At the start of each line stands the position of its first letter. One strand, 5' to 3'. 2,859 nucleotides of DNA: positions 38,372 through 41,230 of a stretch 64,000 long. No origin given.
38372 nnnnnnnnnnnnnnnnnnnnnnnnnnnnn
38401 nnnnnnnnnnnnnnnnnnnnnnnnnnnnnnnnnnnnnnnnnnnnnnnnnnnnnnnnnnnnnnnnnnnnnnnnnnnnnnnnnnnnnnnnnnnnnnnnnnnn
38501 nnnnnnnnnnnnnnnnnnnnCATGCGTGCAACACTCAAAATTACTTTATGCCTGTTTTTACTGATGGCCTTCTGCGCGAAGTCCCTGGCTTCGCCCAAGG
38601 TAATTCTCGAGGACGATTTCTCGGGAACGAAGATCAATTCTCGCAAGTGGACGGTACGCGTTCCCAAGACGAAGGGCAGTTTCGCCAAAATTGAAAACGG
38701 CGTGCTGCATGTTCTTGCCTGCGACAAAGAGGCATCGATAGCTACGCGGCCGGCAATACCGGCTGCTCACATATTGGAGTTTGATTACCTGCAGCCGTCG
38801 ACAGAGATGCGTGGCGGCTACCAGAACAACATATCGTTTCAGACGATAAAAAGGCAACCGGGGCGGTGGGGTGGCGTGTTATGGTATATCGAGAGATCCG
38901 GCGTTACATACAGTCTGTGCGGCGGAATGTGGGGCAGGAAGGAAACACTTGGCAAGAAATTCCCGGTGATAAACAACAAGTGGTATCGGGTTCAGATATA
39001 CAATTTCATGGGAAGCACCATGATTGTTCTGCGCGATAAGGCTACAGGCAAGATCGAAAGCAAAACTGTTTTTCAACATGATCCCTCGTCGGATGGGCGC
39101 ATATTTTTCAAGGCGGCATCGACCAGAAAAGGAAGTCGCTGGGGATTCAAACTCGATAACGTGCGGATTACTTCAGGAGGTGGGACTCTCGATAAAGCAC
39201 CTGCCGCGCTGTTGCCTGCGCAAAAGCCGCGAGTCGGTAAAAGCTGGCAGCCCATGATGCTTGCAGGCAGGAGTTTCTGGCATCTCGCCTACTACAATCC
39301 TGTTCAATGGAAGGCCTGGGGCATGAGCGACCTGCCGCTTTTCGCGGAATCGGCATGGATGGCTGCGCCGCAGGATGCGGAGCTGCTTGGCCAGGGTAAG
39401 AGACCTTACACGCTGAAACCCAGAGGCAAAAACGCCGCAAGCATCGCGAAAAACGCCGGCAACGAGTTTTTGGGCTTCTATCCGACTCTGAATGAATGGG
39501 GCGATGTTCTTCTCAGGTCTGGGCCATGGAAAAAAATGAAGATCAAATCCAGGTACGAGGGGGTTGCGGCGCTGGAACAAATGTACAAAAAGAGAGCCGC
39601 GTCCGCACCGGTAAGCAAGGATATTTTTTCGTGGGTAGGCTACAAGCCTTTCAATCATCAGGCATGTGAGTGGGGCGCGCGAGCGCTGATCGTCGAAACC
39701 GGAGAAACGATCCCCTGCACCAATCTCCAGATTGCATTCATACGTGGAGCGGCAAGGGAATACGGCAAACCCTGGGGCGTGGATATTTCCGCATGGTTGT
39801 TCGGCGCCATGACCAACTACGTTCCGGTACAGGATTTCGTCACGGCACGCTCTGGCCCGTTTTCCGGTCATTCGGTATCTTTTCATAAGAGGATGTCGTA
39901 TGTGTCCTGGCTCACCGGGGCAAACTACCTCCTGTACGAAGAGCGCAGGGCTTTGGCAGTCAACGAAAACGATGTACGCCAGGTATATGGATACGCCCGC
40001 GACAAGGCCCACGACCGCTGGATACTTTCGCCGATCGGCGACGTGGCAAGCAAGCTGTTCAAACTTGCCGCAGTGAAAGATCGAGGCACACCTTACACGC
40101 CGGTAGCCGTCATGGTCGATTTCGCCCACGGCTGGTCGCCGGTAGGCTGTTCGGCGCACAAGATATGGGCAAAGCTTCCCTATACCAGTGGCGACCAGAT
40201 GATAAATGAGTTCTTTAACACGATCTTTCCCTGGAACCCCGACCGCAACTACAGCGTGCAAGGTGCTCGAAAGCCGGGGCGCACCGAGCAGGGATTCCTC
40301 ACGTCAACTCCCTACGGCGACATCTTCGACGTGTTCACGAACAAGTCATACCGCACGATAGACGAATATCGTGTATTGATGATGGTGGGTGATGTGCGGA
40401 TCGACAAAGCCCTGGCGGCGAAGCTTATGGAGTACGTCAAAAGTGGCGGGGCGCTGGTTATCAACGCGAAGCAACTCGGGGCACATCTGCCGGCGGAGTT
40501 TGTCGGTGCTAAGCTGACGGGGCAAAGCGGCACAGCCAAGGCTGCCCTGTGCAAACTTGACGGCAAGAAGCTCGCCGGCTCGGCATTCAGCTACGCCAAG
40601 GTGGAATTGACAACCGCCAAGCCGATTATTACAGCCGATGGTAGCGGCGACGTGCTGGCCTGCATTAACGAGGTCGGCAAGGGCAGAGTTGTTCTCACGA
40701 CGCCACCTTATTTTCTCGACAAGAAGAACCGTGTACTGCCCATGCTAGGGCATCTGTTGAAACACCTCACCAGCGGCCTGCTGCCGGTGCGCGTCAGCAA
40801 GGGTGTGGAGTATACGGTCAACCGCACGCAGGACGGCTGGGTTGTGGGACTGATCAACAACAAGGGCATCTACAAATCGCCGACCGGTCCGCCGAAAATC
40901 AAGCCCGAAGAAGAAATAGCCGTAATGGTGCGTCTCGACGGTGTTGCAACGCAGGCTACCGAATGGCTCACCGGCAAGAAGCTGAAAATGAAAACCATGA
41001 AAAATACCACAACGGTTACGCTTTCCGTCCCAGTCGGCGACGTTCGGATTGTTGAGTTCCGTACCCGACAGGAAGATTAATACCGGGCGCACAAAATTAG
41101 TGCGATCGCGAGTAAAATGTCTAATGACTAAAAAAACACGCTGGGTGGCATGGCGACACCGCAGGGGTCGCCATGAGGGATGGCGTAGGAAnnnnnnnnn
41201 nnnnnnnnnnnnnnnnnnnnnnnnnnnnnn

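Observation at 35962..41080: Module swapping: the same core is fused to either a CBM9/DOMON-like or a ConA/LamG-like N-terminal module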

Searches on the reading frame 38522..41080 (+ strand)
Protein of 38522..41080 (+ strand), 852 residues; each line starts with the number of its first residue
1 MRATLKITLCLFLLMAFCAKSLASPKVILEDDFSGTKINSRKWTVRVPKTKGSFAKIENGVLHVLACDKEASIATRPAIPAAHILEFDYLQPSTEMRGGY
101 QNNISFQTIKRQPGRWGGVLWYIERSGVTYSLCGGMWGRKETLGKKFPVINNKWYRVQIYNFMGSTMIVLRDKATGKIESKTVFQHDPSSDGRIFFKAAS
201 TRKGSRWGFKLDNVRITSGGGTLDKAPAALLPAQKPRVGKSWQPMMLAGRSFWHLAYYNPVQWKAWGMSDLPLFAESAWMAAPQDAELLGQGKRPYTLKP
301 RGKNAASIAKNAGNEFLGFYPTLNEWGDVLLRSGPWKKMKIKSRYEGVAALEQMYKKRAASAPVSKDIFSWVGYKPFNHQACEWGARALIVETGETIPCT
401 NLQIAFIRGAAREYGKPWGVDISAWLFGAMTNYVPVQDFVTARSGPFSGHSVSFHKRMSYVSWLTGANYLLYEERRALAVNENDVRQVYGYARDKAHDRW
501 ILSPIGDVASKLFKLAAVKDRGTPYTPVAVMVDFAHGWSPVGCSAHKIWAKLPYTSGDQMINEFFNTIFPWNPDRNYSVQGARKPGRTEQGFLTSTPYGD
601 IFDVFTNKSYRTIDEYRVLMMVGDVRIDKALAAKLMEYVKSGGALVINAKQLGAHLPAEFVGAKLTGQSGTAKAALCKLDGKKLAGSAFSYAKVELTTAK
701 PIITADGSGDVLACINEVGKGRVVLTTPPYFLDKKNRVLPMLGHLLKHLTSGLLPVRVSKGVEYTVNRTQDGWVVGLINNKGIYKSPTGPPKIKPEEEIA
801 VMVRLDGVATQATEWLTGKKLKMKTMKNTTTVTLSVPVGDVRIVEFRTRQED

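Call 4: search_protein_families(library=pfam, proteins=[window:38522-41080:+], max_evalue=0.1)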
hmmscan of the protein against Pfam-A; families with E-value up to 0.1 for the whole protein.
window:38522-41080:+ (852 aa): 1 family
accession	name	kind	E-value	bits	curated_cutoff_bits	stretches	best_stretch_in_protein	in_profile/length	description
PF22369.2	GLMA_2nd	-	0.00028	21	27.7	1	609-648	42-81/138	GLMA-like, second domain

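Call 8: search_protein_families(library=ncbifam, proteins=[window:38522-41080:+], max_evalue=1)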
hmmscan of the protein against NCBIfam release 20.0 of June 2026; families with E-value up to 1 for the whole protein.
window:38522-41080:+ (852 aa): 0 families
